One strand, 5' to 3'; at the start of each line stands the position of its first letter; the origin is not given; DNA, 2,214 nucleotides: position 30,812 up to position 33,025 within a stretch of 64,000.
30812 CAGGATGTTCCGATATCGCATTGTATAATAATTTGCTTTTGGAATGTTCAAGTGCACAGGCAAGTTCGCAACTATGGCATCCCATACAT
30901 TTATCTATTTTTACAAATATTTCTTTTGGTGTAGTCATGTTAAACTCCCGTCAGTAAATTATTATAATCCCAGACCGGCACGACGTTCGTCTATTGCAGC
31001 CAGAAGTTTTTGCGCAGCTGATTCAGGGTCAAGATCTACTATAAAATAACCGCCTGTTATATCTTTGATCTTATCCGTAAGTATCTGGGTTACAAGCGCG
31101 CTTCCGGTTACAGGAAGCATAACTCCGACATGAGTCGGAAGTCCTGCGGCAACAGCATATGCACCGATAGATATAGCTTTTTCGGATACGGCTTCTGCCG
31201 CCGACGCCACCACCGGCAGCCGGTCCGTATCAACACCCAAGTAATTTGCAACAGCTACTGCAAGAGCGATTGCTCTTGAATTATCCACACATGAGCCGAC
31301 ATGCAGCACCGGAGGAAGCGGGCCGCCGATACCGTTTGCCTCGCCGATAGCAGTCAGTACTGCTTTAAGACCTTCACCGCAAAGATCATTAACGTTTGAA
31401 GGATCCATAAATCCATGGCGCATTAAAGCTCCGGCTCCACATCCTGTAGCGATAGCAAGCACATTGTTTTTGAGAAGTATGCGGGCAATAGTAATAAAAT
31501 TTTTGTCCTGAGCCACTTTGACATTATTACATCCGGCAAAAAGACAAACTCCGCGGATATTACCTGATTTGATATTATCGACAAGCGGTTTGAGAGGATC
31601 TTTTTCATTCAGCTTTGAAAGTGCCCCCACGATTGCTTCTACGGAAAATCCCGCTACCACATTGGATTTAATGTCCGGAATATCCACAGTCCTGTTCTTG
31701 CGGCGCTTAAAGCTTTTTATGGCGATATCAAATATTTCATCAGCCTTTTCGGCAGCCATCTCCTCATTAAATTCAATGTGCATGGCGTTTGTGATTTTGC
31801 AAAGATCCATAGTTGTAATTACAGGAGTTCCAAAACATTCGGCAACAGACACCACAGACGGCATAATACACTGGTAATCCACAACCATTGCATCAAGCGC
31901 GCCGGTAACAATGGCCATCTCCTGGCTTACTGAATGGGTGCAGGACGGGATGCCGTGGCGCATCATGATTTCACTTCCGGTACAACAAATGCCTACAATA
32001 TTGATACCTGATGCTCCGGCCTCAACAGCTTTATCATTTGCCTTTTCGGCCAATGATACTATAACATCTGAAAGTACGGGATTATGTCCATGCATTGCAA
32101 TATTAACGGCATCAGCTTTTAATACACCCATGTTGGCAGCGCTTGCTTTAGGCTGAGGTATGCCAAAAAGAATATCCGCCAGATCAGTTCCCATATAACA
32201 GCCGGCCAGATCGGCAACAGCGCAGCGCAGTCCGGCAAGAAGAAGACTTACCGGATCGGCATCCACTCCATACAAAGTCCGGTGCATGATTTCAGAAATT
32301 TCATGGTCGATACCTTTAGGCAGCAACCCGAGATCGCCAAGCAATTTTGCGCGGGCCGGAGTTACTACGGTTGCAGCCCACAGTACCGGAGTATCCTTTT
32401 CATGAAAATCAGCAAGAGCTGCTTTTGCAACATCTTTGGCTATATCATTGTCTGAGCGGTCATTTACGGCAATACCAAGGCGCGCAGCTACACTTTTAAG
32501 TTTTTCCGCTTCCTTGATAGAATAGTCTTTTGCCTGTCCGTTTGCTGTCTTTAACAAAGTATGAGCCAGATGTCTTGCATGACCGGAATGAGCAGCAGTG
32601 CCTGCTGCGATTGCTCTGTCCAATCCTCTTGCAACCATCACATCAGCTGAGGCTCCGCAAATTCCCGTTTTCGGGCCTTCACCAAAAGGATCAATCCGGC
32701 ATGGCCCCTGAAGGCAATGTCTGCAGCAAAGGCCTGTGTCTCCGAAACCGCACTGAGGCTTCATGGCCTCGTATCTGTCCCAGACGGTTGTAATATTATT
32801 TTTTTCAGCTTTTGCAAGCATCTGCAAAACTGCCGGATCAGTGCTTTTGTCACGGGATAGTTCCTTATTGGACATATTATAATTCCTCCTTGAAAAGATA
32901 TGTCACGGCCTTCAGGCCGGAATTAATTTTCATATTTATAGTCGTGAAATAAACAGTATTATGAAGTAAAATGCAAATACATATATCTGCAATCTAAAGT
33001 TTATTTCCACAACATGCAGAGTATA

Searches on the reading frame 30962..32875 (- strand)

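Call 42: search_protein_families(library=pfam, proteins=[window:30962-32875:-], max_evalue=0.00001)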
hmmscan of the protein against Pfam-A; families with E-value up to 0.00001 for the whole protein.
window:30962-32875:- (637 aa): 1 family
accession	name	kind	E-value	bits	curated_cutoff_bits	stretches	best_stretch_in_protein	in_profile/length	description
PF03063.25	Prismane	-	5.6e-166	553.6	27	1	49-618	1-513/513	Prismane/CO dehydrogenase family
